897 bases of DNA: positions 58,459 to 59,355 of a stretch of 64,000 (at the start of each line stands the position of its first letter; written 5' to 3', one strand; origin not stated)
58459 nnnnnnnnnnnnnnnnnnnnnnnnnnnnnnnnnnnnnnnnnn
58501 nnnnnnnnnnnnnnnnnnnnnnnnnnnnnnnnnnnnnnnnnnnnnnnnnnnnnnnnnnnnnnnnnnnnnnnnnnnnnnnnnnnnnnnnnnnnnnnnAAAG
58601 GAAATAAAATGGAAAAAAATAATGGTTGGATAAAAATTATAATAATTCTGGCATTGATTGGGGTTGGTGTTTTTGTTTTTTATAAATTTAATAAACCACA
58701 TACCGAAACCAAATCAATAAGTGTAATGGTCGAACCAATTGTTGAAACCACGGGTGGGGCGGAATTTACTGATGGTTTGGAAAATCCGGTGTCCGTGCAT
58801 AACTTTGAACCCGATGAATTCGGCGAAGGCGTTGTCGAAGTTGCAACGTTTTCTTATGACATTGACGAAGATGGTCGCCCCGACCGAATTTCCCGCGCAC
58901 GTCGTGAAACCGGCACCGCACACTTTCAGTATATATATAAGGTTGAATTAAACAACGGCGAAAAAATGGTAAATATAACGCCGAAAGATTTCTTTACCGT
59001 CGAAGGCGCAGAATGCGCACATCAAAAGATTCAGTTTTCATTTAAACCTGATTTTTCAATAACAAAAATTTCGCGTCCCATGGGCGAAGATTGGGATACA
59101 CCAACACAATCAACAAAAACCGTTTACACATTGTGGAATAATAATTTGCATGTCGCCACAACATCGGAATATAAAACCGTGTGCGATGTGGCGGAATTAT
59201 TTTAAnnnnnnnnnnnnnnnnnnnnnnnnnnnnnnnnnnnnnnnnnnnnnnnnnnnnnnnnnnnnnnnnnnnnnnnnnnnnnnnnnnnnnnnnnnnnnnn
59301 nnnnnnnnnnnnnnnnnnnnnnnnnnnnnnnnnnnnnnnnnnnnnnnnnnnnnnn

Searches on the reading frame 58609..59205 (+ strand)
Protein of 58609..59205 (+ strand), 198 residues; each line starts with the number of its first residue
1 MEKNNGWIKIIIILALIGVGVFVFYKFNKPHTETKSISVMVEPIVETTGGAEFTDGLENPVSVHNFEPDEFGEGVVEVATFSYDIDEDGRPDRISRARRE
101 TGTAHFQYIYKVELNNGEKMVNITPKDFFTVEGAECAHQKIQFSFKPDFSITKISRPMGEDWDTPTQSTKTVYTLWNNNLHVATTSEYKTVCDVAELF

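Call 12: search_protein_families(library=pfam, proteins=[window:58609-59205:+], max_evalue=0.001)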
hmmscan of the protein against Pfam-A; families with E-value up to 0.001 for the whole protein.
window:58609-59205:+ (198 aa): 0 families

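Call 74: search_protein_families(library=pfam, proteins=[window:58609-59205:+], max_evalue=0.5)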
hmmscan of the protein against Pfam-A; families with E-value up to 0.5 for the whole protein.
window:58609-59205:+ (198 aa): 2 families
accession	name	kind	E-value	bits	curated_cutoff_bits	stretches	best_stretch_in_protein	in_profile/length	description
PF24501.1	Ig_TMEM131L_5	-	0.062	13.5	27.8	1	138-157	39-58/66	TMEM131L fifth Ig-like domain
PF11113.13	Phage_head_chap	-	0.21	12.2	25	0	100-120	10-30/56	Head assembly gene product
